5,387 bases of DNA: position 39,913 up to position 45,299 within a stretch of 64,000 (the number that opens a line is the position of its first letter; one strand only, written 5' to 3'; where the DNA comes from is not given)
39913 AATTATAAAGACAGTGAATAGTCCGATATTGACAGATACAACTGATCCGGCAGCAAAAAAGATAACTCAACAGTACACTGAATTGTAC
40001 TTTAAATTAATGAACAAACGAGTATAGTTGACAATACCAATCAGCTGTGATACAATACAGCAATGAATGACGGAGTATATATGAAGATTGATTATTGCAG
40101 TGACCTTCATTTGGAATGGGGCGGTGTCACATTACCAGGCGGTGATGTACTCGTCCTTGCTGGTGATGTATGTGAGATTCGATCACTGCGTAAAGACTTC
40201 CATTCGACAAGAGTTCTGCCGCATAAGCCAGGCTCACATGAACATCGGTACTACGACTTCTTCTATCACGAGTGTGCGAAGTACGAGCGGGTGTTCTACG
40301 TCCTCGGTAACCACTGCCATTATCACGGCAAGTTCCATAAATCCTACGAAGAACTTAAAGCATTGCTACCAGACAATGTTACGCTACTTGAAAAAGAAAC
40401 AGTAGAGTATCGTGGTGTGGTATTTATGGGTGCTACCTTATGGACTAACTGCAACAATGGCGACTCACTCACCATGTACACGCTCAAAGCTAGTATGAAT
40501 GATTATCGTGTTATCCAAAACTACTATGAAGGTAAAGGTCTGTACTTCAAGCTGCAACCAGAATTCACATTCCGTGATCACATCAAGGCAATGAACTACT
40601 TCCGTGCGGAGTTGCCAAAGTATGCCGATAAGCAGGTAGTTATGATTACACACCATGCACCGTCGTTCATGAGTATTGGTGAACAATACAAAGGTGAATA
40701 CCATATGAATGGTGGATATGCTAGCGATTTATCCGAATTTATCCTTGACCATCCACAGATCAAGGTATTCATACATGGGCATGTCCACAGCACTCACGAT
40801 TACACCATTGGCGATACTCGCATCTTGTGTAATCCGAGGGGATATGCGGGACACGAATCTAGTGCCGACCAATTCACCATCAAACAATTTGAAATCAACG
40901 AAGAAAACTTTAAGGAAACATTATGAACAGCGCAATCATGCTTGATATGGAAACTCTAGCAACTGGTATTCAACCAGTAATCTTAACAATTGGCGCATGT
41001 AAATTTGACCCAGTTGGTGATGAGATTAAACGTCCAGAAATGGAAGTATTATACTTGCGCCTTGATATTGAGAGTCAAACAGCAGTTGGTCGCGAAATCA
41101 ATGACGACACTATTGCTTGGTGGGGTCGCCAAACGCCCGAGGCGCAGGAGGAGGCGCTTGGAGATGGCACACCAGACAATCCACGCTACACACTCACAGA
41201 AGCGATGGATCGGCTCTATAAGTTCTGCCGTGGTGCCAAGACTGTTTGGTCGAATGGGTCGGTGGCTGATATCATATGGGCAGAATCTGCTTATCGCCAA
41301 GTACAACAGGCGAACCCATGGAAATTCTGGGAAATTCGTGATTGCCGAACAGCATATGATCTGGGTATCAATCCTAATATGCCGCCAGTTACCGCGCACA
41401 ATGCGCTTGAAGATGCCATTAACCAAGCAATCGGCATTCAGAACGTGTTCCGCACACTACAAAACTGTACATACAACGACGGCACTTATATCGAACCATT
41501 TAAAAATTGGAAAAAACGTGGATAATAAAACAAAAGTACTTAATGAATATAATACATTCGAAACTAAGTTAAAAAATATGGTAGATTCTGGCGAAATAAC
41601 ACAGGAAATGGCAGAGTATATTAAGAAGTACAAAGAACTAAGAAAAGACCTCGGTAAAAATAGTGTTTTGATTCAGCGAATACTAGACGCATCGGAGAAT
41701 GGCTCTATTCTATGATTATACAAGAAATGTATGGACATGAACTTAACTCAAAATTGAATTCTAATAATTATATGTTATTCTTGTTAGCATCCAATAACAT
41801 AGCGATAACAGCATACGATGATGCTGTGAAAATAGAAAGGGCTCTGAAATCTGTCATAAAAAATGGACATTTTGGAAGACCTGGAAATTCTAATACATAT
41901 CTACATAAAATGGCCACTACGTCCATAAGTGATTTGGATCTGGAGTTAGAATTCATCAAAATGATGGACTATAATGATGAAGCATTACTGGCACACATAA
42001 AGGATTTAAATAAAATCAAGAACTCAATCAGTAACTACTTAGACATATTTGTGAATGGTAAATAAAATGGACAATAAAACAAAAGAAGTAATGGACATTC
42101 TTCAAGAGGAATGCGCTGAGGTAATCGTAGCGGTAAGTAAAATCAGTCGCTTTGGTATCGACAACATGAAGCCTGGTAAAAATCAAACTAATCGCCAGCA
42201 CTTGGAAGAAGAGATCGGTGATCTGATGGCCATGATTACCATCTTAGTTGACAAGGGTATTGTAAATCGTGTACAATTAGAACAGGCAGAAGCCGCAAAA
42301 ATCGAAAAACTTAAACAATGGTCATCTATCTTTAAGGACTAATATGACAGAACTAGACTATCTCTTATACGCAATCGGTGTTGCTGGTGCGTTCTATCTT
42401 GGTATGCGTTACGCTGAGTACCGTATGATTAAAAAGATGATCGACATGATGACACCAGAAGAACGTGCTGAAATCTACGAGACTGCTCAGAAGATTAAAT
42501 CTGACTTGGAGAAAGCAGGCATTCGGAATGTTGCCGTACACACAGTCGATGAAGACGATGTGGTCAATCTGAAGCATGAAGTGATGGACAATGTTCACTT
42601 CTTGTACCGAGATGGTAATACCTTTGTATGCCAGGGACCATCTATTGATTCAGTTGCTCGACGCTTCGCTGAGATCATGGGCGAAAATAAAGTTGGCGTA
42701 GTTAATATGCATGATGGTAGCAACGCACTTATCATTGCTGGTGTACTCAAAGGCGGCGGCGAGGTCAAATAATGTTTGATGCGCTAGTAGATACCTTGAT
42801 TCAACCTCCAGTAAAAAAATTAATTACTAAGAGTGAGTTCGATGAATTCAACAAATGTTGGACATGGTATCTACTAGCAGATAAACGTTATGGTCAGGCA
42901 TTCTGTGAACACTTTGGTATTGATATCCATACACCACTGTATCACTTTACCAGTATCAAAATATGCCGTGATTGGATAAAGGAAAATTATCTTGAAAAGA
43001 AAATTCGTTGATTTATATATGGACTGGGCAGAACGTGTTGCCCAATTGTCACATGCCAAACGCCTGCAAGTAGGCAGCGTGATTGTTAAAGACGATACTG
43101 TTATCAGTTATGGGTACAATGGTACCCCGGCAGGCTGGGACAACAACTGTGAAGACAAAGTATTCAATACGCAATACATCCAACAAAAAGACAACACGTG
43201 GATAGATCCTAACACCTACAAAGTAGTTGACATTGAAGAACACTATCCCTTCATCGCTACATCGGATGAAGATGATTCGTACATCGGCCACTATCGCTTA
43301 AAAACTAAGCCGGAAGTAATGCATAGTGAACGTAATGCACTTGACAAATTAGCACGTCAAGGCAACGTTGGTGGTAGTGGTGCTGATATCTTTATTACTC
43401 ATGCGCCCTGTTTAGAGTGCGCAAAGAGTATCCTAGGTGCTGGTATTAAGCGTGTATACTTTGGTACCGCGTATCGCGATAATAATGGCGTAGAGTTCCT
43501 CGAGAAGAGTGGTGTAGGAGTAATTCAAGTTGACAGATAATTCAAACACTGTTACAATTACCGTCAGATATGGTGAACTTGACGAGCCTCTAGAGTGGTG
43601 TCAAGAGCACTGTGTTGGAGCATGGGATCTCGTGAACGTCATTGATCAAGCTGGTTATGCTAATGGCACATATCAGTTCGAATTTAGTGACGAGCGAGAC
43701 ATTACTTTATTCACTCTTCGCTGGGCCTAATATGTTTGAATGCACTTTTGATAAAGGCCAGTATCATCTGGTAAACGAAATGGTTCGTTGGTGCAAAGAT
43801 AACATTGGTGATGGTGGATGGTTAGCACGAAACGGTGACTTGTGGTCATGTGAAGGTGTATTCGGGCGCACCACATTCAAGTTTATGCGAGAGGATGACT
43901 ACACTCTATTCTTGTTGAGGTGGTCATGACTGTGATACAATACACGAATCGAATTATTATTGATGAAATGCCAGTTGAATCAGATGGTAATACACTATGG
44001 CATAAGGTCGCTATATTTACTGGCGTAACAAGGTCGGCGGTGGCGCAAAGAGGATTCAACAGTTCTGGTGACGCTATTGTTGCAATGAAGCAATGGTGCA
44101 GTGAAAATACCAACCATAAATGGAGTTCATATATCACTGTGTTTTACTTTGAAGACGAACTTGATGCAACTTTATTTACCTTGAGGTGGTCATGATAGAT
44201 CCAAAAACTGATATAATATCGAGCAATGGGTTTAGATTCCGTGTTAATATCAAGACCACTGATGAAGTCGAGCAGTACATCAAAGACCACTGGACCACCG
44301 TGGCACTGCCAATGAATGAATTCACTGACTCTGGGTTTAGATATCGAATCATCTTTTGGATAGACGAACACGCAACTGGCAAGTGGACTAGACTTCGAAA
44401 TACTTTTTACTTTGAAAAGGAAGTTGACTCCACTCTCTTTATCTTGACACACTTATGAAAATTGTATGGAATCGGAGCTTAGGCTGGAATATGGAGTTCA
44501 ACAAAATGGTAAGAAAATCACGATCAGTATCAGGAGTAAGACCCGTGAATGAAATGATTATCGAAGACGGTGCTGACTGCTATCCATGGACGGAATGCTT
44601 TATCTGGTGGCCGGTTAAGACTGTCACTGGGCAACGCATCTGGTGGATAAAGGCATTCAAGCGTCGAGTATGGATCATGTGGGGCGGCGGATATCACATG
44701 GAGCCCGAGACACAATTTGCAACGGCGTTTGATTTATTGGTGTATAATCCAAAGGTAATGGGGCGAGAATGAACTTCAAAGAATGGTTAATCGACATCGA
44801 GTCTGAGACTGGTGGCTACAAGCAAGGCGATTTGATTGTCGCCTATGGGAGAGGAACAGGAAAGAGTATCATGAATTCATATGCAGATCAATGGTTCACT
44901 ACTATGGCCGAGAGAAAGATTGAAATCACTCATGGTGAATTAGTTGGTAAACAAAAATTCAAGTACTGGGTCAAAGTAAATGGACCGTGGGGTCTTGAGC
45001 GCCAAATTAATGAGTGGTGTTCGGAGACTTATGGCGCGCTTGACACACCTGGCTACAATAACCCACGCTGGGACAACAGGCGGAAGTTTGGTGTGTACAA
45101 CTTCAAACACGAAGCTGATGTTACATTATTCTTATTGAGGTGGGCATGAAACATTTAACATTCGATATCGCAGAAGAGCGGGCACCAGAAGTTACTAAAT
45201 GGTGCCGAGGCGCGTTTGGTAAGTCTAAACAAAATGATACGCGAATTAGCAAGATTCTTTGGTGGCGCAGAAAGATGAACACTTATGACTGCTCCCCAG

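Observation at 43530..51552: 8-kb tandem array of ~32 translationally coupled small paralogs whose conserved C-terminus doubles as the next gene's ribosome-binding site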

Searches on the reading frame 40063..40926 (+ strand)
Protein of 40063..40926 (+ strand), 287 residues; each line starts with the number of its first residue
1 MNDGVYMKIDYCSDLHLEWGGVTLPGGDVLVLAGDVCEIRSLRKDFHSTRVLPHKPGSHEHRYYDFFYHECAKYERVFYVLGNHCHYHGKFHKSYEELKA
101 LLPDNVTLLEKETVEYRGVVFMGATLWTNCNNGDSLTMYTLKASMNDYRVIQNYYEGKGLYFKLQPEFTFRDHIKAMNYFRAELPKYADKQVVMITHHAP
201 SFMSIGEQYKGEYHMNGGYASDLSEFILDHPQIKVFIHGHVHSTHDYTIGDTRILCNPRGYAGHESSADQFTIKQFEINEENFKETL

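Call 65: search_protein_families(library=phrogs, proteins=[window:40063-40926:+], max_evalue=0.001)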
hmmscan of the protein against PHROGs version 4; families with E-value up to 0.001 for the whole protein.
window:40063-40926:+ (287 aa): 1 family
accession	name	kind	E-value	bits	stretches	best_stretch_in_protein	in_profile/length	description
phrog_1649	-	other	1.8e-49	169.1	1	7-274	36-284/308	metallo-phosphoesterase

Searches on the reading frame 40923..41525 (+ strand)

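Call 65: search_protein_families(library=phrogs, proteins=[window:40923-41525:+], max_evalue=0.001)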
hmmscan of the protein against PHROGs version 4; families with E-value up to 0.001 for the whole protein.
window:40923-41525:+ (200 aa): 5 families
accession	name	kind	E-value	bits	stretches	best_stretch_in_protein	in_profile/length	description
phrog_255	-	DNA, RNA and nucleotide metabolism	3.5e-39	136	1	5-179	183-362/436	exonuclease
phrog_14078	-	unknown function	8.2e-16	59.3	1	5-169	84-247/264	-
phrog_20376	-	DNA, RNA and nucleotide metabolism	1.9e-12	47.7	1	4-179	349-523/530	exonuclease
phrog_2082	-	DNA, RNA and nucleotide metabolism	1.7e-09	37.4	1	4-177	642-814/823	exonuclease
phrog_8783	-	unknown function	8.1e-08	33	1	107-180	28-108/114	-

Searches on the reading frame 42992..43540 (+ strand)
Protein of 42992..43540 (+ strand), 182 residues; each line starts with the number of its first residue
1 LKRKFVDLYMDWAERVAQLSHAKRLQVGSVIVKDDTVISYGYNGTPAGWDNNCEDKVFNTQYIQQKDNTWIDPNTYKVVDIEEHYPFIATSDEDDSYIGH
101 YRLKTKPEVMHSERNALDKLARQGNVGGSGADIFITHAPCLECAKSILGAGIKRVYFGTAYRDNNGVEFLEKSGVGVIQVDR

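Call 8: search_protein_families(library=pfam, proteins=[window:42992-43540:+], max_evalue=0.1)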
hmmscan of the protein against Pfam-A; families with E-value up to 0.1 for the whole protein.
window:42992-43540:+ (182 aa): 5 families
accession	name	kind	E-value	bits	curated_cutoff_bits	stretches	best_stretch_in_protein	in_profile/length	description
PF00383.29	dCMP_cyt_deam_1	-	5e-20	71.7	25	1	8-159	6-102/102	Cytidine and deoxycytidylate deaminase zinc-binding region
PF14437.12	MafB19-deam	-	2.3e-11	44.2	27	1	10-164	8-106/142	MafB19-like deaminase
PF14440.12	XOO_2897-deam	-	0.023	15.2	27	1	105-157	24-78/101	Xanthomonas XOO_2897-like deaminase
PF14439.12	Bd3614-deam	-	0.027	14.9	38.5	1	107-161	32-88/113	Bd3614-like deaminase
PF08210.17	APOBEC_N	-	0.077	13.4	25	0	58-148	6-86/170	APOBEC-like N-terminal domain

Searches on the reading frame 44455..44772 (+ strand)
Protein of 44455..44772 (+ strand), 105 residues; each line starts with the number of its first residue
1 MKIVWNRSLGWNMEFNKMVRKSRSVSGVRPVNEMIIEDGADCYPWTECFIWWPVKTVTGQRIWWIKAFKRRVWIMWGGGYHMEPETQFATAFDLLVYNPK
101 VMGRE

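Call 8: search_protein_families(library=pfam, proteins=[window:44455-44772:+], max_evalue=0.1)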
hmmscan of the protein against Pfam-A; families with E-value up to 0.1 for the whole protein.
window:44455-44772:+ (105 aa): 0 families

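Call 65: search_protein_families(library=phrogs, proteins=[window:44455-44772:+], max_evalue=0.001)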
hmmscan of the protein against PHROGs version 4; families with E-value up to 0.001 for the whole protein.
window:44455-44772:+ (105 aa): 0 families

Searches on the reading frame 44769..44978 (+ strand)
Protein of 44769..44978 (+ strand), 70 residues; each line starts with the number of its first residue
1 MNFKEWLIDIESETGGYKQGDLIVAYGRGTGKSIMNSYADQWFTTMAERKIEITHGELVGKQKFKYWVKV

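Call 85: search_dna_similar(query=window:44769-44978:+, collection=phages, mode=protein, max_evalue=1, max_rows=10)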
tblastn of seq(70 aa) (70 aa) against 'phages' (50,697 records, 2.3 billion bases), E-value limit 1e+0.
No match.

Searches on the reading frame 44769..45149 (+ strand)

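Call 8: search_protein_families(library=pfam, proteins=[window:44769-45149:+], max_evalue=0.1)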
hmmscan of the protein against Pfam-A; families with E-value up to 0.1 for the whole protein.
window:44769-45149:+ (126 aa): 2 families
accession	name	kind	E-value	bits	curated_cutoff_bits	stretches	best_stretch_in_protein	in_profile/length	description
PF22021.2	RbmA-like_FnIII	-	0.053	13.8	27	0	60-82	30-52/111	RbmA-like, FnIII domain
PF13552.11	DUF4127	-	0.06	12.3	27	1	20-75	257-313/489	Protein of unknown function (DUF4127)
